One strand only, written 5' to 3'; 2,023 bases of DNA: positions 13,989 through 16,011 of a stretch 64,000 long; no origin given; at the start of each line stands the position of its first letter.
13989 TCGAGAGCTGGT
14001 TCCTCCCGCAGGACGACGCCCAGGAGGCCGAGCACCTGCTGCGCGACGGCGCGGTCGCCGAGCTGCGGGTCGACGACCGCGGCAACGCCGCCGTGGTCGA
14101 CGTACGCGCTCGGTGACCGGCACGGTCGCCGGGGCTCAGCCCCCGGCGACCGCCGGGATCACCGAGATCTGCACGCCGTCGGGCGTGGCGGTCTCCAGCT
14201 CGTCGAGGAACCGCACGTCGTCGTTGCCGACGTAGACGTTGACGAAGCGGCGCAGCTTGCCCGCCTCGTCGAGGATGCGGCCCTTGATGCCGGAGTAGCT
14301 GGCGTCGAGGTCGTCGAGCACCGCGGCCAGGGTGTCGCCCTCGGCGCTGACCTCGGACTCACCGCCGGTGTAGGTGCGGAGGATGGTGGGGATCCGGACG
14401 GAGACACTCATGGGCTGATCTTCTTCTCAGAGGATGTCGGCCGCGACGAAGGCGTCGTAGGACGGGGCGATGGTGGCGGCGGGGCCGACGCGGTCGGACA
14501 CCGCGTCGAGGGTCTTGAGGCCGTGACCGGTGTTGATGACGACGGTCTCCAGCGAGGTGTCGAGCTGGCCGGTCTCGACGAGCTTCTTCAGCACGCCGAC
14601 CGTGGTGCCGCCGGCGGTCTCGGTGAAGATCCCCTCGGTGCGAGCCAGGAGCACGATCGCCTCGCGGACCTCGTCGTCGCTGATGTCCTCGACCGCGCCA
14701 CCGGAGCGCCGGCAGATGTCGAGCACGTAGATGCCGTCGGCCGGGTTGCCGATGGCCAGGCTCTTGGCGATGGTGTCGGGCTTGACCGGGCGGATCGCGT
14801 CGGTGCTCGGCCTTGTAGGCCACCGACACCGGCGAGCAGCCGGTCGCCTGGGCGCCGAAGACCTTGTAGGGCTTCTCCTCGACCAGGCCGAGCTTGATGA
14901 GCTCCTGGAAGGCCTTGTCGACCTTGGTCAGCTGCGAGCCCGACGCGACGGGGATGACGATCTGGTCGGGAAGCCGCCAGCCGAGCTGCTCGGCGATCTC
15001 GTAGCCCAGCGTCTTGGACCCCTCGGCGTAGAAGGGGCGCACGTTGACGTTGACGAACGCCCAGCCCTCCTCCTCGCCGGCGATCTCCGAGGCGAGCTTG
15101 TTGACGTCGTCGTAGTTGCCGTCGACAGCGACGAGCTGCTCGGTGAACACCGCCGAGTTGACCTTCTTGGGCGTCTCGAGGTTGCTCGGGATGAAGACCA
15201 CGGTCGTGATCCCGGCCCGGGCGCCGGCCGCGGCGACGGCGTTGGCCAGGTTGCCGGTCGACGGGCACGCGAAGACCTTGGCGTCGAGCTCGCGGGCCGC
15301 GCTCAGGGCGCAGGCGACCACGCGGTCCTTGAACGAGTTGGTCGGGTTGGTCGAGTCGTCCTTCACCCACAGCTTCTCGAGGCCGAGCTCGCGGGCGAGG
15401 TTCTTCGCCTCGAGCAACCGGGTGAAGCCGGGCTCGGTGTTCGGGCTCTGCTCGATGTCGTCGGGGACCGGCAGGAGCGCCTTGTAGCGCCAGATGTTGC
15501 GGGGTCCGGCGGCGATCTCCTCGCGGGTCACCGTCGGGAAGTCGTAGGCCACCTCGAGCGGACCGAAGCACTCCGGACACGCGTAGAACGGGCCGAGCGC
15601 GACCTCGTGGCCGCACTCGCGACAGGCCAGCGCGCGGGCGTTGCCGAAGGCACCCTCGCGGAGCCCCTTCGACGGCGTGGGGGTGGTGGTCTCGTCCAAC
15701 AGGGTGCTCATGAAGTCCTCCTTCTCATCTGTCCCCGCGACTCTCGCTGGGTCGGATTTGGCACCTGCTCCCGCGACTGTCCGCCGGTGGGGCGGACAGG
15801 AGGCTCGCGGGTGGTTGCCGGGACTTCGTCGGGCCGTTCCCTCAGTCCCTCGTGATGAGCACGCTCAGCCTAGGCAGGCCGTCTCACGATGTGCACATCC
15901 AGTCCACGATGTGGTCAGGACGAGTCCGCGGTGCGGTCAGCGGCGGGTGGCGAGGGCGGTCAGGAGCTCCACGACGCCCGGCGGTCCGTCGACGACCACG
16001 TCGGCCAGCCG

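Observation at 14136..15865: SAM-I riboswitch controlling a ThrC-like enzyme plus a Gly-Gly sulfur carrier: MetM/MetO-type homocysteine synthesis module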

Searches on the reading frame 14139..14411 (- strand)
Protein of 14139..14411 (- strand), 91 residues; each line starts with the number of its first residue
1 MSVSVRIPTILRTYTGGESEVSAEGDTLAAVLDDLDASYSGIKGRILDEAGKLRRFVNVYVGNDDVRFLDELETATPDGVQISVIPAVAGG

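Call 7: search_protein_families(library=ncbifam, proteins=[window:14139-14411:-], max_evalue=0.001)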
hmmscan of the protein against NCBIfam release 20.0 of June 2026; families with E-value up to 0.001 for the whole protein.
seq(91 aa): 2 families
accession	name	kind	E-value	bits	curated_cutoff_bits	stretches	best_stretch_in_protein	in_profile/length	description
NF041918.1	SAMP1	equivalog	1.7e-13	50.9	60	1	11-91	9-91/91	ubiquitin-like small modifier protein 1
TIGR01687.1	moaD_arch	subfamily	9.5e-09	35.6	49.5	1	3-91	1-88/88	MoaD family protein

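Call 8: search_protein_families(library=pfam, proteins=[window:14139-14411:-], max_evalue=0.001)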
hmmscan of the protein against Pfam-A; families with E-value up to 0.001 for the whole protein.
seq(91 aa): 1 family
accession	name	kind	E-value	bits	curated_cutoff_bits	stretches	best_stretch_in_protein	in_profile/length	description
PF02597.26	ThiS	-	1.8e-13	51.3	22.5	1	5-91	1-76/76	ThiS family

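Call 31: search_solved_structures(query=window:14139-14411:-, max_evalue=0.01, show_alignments=2)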
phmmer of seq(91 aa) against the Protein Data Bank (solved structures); distinct sequences matched with E-value up to 0.01: 5.
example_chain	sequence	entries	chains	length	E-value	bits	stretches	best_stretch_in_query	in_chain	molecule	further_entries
3dwg_C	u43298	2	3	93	2.7e-29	104.1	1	1-91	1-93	9.5 kDa culture filtrate antigen cfp10A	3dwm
4n6e_B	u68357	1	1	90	2.1e-25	91.7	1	1-91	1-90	ThiS/MoaD family protein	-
2m19_A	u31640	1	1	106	8.5e-09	38.7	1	25-91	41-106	Molybdopterin converting factor subunit 1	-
1v8c_A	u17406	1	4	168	1.7e-06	31.4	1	12-91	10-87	MoaD related protein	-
2l52_A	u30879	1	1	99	0.00077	22.9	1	5-91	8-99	METHANOSARCINA ACETIVORANS SAMP1 HOMOLOG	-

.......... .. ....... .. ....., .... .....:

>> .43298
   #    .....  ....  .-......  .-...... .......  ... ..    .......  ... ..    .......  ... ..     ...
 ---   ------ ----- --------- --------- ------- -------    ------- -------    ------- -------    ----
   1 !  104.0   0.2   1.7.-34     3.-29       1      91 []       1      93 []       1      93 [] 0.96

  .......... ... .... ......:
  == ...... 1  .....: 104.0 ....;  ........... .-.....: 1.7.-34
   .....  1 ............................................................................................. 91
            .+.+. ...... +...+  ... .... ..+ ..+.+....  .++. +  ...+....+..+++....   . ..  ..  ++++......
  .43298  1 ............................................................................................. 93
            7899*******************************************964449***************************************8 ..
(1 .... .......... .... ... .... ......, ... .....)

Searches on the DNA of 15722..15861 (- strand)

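Call 41: build_rna_model(alignment_id=A3)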
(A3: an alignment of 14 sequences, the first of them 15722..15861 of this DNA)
Model R1 built from alignment A3 (14 sequences, 175 columns); structure: RNAalifold consensus.
model positions 142; base pairs 25; branch points 2; effective number of sequences 2.05; information 0.59 bits per position. Calibrated on 0.2 Mb of random sequence (short: E-values are rough).
structure used (alignment columns):
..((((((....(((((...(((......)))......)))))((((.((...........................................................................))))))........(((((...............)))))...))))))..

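Call 43: search_with_rna_model(model_id=R1, sources=[window, L001, L002, L003, L004, L005, L006, L007, L008, L009, L010, L011, L012, L013, L014, L015, L016, L017, L018, L019, L020, L021, L022, L023, L024, L025, L026, L027, L028, L029, L030, L031, L032, L033, L034, L035, L036, L037, L038, L039, L040, L041, L042, L043, L044, L045, L046, L047, L048, L049, L050, L051, L052, L053, L054, L055, L056, L057, L058, L059, L060, L061, L062, L063, L064, L065, L066, L067, L068, L069, L070, L071, L072, L073, L074, L075, L076, L077, L078, L079, L080, L081, L082, L083, L084], max_evalue=0.001, make_alignment=true)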
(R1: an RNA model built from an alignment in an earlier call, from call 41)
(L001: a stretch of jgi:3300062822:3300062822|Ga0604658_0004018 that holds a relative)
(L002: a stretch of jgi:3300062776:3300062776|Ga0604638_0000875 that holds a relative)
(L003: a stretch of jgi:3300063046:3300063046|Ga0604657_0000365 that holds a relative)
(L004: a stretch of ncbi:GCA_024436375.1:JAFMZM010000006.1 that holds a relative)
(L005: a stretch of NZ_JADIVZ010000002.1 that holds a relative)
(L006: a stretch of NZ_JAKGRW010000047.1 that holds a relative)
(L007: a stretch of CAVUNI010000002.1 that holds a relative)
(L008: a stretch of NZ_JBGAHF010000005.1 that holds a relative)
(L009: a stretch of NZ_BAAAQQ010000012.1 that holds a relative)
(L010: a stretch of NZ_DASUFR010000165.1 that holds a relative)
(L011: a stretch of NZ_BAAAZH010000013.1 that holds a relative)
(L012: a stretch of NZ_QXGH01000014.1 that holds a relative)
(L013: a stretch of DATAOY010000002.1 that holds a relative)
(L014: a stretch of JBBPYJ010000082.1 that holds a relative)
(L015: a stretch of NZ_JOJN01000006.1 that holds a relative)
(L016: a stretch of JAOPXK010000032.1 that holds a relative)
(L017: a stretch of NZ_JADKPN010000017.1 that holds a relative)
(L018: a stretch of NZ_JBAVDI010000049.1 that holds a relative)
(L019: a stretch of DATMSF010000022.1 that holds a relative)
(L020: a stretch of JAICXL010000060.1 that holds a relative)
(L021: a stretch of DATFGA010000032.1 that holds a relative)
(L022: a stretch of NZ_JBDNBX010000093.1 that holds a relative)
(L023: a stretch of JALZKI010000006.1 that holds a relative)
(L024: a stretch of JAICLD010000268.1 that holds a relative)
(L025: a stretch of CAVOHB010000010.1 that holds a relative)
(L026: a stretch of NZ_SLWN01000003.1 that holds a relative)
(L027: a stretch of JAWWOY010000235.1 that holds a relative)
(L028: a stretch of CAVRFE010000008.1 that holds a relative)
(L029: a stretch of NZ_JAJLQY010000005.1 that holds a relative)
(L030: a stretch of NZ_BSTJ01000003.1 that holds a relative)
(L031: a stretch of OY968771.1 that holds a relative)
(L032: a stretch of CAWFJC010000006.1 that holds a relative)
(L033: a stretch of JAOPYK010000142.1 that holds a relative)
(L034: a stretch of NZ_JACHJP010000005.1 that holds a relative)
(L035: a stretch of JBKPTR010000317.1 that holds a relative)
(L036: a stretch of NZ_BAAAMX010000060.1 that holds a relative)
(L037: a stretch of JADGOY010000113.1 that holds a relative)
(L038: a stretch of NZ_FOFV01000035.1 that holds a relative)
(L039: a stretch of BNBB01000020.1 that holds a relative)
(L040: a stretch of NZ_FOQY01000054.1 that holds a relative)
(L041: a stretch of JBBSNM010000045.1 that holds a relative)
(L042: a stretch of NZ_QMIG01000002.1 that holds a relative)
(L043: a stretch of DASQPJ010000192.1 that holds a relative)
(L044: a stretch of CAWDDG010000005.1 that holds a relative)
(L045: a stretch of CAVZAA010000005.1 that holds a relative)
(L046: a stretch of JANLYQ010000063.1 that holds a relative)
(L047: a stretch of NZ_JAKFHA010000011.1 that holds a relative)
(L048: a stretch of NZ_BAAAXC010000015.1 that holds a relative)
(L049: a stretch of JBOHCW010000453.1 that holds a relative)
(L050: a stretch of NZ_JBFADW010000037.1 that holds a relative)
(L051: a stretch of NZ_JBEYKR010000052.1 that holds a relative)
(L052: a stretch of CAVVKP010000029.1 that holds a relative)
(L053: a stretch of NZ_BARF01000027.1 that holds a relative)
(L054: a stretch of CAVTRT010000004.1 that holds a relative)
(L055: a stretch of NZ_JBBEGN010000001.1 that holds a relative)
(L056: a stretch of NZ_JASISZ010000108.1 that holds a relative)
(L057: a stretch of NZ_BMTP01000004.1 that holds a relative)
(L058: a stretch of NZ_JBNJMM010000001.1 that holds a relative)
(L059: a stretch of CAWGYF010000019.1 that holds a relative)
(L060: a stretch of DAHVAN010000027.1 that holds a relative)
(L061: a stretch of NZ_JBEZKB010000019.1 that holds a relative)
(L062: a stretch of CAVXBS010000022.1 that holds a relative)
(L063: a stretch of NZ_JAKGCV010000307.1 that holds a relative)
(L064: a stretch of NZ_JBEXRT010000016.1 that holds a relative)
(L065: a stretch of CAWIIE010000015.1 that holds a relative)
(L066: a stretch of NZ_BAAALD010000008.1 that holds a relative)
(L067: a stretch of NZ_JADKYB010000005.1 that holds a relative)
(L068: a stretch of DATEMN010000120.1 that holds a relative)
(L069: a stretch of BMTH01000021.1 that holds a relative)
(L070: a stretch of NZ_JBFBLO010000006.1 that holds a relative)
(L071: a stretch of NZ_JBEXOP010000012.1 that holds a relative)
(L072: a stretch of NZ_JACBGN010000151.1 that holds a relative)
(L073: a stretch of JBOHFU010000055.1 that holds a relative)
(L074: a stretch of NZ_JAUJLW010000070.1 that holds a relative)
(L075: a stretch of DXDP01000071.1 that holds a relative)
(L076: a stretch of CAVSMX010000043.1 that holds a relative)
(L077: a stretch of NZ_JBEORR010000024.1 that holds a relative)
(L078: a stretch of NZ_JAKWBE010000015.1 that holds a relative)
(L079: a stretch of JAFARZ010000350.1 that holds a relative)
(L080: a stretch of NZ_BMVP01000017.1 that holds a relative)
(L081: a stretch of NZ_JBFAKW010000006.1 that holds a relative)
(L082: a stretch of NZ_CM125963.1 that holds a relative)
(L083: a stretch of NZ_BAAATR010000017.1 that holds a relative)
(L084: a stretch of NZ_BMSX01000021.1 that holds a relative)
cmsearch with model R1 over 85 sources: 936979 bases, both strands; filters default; matches with E-value up to 0.001: 85.
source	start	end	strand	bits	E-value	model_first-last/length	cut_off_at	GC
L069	4785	4932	+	130.9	4.8e-33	1-142/142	no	0.64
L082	4780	4934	+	130.8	5e-33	1-142/142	no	0.67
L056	4764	4905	+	129.2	1.3e-32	1-142/142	no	0.65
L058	4820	4947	+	129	1.5e-32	1-142/142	no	0.65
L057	4890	5034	+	128.7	1.8e-32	1-142/142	no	0.65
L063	4067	4194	+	128.6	2e-32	1-142/142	no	0.68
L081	4770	4916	+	128.4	2.2e-32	1-142/142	no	0.65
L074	4780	4934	+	128.1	2.7e-32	1-142/142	no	0.65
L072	2841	2994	+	127.3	4.3e-32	1-142/142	no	0.65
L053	4837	4994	+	127.1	5.1e-32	1-142/142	no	0.63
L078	4780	4934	+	126.9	5.8e-32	1-142/142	no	0.62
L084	4785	4940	+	126.8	6.1e-32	1-142/142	no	0.65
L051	4849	4976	+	126.8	6.2e-32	1-142/142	no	0.61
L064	4807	4934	+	126.5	7.3e-32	1-142/142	no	0.64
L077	4781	4937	+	126.3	8.4e-32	1-142/142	no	0.64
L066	4811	4944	+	126.3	8.6e-32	1-142/142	no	0.7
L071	4776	4931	+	126.3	8.6e-32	1-142/142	no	0.62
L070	4807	4934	+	126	1e-31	1-142/142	no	0.62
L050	4762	4919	+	124.2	3.2e-31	1-142/142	no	0.66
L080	4772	4929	+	122.7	8.3e-31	1-142/142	no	0.65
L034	4805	4947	+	122.4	9.6e-31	1-142/142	no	0.66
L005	4802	4942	+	121.9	1.4e-30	1-142/142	no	0.67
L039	4841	4980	+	121.6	1.6e-30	1-142/142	no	0.69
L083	4812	4945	+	121.4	1.9e-30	1-142/142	no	0.7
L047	4841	4984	+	121.4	1.9e-30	1-142/142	no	0.69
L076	4849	4991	+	120.9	2.5e-30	1-142/142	no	0.66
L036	4819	4960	+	120.7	2.9e-30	1-142/142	no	0.72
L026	4857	4996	+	120.4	3.4e-30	1-142/142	no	0.67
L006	4851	4989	+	119.7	5.3e-30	1-142/142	no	0.62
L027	921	1060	+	119.6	5.9e-30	1-142/142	no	0.66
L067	4751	4882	+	119.4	6.5e-30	1-142/142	no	0.7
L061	4817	4944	+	118.8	9.7e-30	1-142/142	no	0.66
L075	3252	3394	+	118.6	1.1e-29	1-142/142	no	0.65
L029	4837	4974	+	118.1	1.4e-29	1-142/142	no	0.72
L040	4839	4980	+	117.7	1.9e-29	1-142/142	no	0.65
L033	4796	4959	+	116.7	3.6e-29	1-142/142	no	0.66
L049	4016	4148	+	115.3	8.4e-29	1-142/142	no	0.67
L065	4845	4980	+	115.2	9.4e-29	1-142/142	no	0.66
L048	4836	4975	+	115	1e-28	1-142/142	no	0.66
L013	4856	4988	+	113.9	2.1e-28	1-142/142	no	0.68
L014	2860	2998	+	113.8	2.2e-28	1-142/142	no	0.63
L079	3689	3841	+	112.7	4.3e-28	1-142/142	no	0.63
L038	4805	4950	+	112.3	5.8e-28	1-142/142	no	0.65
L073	4811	4947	+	112.3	5.9e-28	1-142/142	no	0.66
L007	4792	4936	+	112.1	6.5e-28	1-142/142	no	0.66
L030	4793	4961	+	112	6.8e-28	1-142/142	no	0.7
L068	4811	4947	+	111.7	8.5e-28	1-142/142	no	0.69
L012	4838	4991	+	110.8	1.5e-27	1-142/142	no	0.69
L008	4862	4981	+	110.6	1.6e-27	1-142/142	no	0.68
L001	9739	9878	+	110.5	1.8e-27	1-142/142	no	0.65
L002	9851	9990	+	110.5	1.8e-27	1-142/142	no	0.65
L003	9851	9990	+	110.5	1.8e-27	1-142/142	no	0.65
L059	4809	4949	+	110.1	2.3e-27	1-142/142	no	0.67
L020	4798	4943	+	109.6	3e-27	1-142/142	no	0.66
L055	4831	4946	+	109.5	3.4e-27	1-142/142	no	0.69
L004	9852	9990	+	109.3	3.8e-27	1-142/142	no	0.64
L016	4840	4978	+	108.8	5.2e-27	1-142/142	no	0.63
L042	4873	4983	+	108.6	5.8e-27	1-142/142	no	0.72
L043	4815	4962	+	108.6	5.9e-27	1-142/142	no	0.69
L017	4856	4966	+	107.9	9.3e-27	1-142/142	no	0.66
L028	4750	4927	+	107.2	1.4e-26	1-142/142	no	0.67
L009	4835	4989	+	105.6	3.8e-26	1-142/142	no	0.66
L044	4830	4935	+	104.6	7.1e-26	1-142/142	no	0.69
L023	56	195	+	104.6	7.3e-26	1-142/142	no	0.63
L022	4844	4991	+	104.4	8.3e-26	1-142/142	no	0.63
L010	4867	4990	+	104.3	8.8e-26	1-142/142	no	0.67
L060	4802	4941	+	104.1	9.7e-26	1-142/142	no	0.64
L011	4805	4949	+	102.1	3.5e-25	1-142/142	no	0.7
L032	4878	4990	+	101.7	4.5e-25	1-142/142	no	0.61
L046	4725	4874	+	101.1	6.4e-25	1-142/142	no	0.73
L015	4853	4990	+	100.9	7.4e-25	1-142/142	no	0.7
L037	407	557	+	100.2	1.1e-24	1-142/142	no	0.64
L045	4809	4950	+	99.2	2.1e-24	1-142/142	no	0.66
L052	4791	4933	+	98.3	3.9e-24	1-142/142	no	0.66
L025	4775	4920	+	96.9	9.4e-24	1-142/142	no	0.7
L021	3190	3356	+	96.7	1.1e-23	1-142/142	no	0.67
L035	1872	1984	+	94.9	3.2e-23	1-142/142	no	0.62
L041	4752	4906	+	92.7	1.3e-22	1-142/142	no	0.72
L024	588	716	+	89.8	8e-22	1-142/142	no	0.71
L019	1247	1361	+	87.9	2.7e-21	1-142/142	no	0.63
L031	4828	4946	+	86.2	7.8e-21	1-142/142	no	0.64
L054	4771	4972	+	86.1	8.6e-21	1-142/142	no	0.65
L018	4869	4981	+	78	1.4e-18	1-142/142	no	0.6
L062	4843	4955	+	76.5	3.6e-18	1-142/142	no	0.6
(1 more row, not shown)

Alignment A4: 85 matches aligned to the model, 309 columns, each read 5' to 3' on its own strand. Consensus structure (alignment columns), stored with it:
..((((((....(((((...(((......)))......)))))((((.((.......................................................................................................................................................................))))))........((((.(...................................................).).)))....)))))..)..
